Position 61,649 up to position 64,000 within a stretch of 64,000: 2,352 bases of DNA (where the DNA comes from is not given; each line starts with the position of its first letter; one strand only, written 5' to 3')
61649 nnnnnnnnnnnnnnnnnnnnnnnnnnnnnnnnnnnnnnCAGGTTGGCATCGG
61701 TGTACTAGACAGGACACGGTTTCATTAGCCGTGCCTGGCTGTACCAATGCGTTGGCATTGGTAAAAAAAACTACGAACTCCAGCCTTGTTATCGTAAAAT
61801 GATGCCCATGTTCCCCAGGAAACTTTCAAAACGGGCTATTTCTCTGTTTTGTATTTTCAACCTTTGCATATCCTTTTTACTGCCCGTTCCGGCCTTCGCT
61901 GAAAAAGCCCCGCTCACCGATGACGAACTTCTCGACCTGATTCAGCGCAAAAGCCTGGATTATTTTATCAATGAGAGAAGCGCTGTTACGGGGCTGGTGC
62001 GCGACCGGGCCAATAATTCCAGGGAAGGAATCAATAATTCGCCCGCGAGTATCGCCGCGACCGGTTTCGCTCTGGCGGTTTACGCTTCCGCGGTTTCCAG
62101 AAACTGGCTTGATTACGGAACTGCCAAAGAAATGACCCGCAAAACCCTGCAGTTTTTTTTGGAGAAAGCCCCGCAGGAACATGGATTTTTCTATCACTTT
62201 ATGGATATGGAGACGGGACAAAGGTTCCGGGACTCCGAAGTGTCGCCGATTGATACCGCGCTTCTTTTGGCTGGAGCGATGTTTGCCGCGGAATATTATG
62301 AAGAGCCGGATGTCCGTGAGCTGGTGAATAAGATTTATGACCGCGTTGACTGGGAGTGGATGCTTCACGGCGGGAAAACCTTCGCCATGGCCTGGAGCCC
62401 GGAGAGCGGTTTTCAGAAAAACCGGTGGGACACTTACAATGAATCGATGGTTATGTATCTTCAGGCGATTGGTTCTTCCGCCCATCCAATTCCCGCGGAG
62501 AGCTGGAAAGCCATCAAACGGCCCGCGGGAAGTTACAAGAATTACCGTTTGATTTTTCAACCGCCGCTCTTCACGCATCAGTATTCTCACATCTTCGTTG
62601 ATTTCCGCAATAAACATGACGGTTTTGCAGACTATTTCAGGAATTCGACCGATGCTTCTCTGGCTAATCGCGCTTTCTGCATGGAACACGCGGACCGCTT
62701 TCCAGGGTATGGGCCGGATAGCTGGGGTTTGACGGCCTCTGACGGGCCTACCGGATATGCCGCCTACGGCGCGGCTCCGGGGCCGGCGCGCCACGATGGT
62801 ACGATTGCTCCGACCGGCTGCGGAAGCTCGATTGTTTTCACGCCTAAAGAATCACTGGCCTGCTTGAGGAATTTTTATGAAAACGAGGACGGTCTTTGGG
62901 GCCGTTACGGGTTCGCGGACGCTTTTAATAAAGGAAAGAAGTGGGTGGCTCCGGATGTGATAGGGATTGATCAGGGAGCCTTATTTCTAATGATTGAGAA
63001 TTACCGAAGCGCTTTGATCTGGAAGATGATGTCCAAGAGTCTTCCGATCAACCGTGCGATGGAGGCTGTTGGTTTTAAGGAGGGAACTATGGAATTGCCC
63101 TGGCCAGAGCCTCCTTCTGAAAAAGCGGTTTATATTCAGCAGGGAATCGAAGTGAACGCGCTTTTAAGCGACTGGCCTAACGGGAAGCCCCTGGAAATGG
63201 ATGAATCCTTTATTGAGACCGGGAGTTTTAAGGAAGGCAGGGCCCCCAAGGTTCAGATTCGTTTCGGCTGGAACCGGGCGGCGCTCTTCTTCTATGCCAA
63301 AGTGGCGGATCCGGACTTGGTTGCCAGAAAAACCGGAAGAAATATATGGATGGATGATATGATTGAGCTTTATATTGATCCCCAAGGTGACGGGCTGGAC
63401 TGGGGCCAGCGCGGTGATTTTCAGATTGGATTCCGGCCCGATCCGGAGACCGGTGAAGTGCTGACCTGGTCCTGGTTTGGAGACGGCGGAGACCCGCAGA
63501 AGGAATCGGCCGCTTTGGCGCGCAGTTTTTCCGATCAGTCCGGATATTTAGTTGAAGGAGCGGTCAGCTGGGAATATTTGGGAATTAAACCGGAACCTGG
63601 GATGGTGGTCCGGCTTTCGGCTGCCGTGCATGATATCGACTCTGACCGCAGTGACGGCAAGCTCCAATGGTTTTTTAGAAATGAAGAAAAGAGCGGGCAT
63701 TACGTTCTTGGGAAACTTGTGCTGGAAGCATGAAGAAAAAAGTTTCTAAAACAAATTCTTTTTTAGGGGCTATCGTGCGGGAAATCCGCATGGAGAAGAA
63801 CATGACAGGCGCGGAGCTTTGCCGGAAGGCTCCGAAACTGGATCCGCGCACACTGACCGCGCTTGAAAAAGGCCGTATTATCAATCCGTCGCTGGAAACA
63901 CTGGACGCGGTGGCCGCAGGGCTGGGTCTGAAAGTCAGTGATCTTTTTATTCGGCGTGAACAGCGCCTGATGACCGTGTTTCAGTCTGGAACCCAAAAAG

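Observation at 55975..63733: Compact block of envelope-targeted hydrolases plus receiver-only regulators flanking the giant gene: candidate lipid/glycolipid-processing system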

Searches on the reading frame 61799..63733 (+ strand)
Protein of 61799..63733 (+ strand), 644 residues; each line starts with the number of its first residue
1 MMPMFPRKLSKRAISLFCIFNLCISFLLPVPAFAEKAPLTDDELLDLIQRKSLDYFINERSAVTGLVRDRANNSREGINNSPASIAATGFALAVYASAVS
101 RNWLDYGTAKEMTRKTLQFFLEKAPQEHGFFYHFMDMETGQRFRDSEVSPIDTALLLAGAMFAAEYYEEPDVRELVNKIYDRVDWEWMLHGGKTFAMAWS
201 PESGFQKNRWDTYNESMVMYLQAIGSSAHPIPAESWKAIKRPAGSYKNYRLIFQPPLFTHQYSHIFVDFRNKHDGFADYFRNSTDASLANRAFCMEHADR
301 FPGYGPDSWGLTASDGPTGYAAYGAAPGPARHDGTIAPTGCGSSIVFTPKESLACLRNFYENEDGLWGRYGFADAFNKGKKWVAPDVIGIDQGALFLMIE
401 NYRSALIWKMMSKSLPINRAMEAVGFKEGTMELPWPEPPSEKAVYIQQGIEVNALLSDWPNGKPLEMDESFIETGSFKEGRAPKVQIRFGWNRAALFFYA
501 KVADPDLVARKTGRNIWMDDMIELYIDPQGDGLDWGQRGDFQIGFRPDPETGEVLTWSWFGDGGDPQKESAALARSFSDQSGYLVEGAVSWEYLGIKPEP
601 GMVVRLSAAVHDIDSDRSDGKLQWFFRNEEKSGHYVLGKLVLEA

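Call 5: search_protein_families(library=pfam, proteins=[window:61799-63733:+], max_evalue=0.01)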
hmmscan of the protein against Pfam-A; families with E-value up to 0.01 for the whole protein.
window:61799-63733:+ (644 aa): 2 families
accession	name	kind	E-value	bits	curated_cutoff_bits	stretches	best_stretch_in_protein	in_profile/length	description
PF10091.15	Glycoamylase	-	1.4e-71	241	27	1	209-413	3-219/221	Putative glucoamylase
PF06452.16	CBM9_1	-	2.7e-12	47.4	23.4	1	473-642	21-182/185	Carbohydrate family 9 binding domain-like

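Call 9: search_protein_families(library=ncbifam, proteins=[window:61799-63733:+], max_evalue=0.01)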
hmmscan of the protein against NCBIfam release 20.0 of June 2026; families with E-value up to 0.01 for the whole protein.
window:61799-63733:+ (644 aa): 0 families

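Call 23: search_solved_structures(query=window:61799-63733:+, max_evalue=0.01, show_alignments=1)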
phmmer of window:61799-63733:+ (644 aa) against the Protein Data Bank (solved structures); distinct sequences matched with E-value up to 0.01: 9.
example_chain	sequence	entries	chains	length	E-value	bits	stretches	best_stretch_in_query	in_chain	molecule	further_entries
8xul_A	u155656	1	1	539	2.8e-67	230.6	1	35-438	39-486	XCC2207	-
3eu8_A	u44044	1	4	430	7.6e-63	215.9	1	37-427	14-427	putative glucoamylase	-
4gl3_A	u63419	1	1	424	1.5e-60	208.4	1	34-427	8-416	putative glucoamylase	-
4qt9_A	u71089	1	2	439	3.3e-56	194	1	38-428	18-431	putative glucoamylase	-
5gzh_A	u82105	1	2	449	8.3e-55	189.4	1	38-428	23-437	Endo-beta-1,2-glucanase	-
5gzk_A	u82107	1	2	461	1.8e-54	188.3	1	38-426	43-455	Uncharacterized protein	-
5z06_A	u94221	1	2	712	1.2e-52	182.2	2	255-419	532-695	BDI_3064 protein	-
1i82_A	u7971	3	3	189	6.1e-09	37.8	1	467-624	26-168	ENDO-1,4-BETA-XYLANASE A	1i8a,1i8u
8xuk_A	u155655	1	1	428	4.7e-07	31.6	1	40-321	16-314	H744_1c0222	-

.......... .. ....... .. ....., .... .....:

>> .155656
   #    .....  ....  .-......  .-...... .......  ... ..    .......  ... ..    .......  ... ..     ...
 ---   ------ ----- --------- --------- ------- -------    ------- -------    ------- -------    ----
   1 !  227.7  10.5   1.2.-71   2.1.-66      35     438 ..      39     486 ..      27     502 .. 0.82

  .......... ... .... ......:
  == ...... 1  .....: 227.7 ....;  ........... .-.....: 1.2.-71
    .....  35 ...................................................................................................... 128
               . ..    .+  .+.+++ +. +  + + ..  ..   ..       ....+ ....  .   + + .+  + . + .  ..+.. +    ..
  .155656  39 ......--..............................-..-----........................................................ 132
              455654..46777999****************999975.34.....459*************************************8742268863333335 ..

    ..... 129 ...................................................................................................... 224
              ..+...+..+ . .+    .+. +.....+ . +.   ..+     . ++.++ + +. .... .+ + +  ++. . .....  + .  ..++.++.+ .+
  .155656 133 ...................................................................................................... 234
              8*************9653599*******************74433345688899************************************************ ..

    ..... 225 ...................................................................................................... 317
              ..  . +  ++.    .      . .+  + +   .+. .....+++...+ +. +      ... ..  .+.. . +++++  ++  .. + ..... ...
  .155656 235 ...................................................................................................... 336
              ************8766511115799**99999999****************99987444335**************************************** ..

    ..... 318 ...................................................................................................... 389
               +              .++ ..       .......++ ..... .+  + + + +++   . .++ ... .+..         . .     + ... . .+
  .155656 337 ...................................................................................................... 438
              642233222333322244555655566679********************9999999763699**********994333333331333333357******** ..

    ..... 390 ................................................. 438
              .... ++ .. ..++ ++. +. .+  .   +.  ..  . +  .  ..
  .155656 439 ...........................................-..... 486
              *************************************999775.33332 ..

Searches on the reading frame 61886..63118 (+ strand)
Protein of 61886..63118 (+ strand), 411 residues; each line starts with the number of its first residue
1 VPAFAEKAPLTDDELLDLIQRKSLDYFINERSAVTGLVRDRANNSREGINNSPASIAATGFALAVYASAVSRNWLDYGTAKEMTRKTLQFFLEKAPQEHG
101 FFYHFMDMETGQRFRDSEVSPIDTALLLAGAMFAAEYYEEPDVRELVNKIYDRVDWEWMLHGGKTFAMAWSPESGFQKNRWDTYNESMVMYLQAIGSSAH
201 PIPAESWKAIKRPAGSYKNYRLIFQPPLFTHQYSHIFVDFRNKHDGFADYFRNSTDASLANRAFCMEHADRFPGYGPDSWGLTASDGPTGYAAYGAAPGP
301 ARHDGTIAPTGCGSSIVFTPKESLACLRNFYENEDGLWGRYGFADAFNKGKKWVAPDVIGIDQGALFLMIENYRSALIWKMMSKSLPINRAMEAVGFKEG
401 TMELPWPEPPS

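Call 67: search_solved_structures(query=window:61886-63118:+, max_evalue=1e-40, show_alignments=5)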
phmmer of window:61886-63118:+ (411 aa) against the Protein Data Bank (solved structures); distinct sequences matched with E-value up to 1e-40: 7.
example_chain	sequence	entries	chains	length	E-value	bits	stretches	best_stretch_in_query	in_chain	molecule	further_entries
8xul_A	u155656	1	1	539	1.9e-67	231.1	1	15-403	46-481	XCC2207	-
3eu8_A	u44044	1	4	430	3.9e-63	216.9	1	8-398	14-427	putative glucoamylase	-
4gl3_A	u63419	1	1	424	8e-61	209.3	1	6-398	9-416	putative glucoamylase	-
4qt9_A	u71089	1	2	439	1.3e-56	195.4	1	9-399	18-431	putative glucoamylase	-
5gzh_A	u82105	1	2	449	3.3e-55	190.8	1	9-399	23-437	Endo-beta-1,2-glucanase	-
5gzk_A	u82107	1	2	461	7e-55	189.7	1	9-397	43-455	Uncharacterized protein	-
5z06_A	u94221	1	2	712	2.3e-53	184.7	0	226-390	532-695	BDI_3064 protein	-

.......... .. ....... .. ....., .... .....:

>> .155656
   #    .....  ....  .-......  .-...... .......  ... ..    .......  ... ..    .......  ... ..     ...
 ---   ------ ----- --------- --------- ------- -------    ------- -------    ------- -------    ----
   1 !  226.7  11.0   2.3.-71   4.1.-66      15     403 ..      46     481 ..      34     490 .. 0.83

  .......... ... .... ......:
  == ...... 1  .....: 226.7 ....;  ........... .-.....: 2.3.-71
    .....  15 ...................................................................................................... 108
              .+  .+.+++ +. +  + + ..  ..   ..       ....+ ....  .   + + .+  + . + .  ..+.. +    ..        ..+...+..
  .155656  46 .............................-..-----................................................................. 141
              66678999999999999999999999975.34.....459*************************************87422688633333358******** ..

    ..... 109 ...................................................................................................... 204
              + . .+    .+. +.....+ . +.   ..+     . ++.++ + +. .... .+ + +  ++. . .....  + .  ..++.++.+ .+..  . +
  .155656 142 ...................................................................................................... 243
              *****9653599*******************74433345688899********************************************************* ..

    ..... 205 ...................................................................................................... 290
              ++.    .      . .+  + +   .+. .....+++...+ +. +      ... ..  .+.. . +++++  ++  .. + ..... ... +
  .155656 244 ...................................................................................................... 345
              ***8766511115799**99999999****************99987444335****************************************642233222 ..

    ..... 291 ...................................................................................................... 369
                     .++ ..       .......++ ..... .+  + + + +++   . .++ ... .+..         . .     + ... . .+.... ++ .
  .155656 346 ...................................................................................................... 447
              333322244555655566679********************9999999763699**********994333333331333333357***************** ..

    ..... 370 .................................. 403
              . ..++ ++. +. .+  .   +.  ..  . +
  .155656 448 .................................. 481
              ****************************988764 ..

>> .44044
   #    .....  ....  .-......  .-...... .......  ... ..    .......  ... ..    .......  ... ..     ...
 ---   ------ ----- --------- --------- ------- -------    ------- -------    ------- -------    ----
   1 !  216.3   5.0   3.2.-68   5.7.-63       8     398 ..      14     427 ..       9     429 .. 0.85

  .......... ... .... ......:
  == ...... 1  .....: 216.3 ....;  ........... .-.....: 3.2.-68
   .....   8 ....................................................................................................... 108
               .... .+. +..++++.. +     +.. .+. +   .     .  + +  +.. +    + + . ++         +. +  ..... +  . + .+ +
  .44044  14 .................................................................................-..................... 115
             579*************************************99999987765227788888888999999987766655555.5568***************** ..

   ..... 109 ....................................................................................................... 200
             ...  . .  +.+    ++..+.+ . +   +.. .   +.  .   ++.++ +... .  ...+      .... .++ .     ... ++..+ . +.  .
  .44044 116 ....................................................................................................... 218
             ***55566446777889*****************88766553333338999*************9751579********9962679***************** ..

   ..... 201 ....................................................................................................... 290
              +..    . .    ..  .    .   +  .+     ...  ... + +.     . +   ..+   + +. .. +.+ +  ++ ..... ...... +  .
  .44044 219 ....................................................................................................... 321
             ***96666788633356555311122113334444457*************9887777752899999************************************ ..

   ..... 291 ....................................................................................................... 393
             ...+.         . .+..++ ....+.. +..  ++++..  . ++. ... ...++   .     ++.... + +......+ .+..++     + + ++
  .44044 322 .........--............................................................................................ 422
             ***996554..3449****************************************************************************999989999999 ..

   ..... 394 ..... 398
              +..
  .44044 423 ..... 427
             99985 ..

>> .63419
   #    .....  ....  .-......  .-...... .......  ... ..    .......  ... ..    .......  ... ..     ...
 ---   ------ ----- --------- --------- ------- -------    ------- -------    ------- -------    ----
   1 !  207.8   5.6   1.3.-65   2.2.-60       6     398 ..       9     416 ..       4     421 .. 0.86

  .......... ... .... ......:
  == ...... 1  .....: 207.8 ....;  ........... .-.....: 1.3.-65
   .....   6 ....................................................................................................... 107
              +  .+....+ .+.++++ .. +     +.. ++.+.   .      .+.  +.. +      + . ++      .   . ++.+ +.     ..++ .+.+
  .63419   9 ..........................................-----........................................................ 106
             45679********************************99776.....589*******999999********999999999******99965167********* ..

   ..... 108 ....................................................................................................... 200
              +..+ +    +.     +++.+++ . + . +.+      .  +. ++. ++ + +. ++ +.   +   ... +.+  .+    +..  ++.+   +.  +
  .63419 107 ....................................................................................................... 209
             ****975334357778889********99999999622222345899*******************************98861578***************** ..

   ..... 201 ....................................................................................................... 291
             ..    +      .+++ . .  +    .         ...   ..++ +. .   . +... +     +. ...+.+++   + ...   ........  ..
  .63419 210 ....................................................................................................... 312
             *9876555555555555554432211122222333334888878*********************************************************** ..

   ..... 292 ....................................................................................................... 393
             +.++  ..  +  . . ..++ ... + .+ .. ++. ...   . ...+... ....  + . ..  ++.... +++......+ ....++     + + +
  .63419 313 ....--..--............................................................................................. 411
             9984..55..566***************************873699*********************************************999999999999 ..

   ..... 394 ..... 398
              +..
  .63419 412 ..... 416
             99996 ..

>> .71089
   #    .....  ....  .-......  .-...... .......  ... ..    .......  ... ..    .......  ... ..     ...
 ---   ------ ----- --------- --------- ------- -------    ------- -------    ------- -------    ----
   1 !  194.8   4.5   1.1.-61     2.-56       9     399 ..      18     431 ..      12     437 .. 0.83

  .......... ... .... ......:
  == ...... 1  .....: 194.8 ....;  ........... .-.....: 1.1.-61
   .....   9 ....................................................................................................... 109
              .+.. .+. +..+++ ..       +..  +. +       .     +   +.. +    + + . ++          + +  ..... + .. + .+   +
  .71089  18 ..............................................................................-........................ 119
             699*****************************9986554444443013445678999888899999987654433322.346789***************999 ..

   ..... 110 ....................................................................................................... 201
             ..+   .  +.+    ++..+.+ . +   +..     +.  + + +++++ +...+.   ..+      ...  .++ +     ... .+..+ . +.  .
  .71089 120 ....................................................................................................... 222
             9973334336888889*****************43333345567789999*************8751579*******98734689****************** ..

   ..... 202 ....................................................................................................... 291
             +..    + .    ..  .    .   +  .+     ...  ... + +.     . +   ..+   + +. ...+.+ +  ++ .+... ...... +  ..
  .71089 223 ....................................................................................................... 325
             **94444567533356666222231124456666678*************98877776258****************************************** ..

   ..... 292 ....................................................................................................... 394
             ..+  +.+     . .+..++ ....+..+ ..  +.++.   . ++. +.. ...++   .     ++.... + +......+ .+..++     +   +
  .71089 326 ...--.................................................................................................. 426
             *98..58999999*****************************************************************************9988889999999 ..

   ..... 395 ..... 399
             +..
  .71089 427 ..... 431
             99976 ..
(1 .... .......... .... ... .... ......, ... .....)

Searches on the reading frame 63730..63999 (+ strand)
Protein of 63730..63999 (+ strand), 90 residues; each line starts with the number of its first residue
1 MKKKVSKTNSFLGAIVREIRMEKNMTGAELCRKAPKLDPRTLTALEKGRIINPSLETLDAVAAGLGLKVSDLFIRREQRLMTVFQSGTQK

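Call 9: search_protein_families(library=ncbifam, proteins=[window:63730-63999:+], max_evalue=0.01)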
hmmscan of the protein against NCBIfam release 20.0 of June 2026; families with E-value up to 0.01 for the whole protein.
window:63730-63999:+ (90 aa): 3 families
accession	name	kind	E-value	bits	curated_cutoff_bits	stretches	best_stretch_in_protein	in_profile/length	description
NF006015.0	PRK08154.1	subfamily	5.8e-05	22.4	204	1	9-78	28-95/314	anaerobic benzoate catabolism transcriptional regulator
NF047948.1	male_kill_WMK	equivalog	0.0021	17.5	300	1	13-77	7-69/300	WO male-killing family protein Wmk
NF010465.0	PRK13890.1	equivalog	0.0031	17.6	96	1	15-69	10-61/121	conjugal transfer protein TrbA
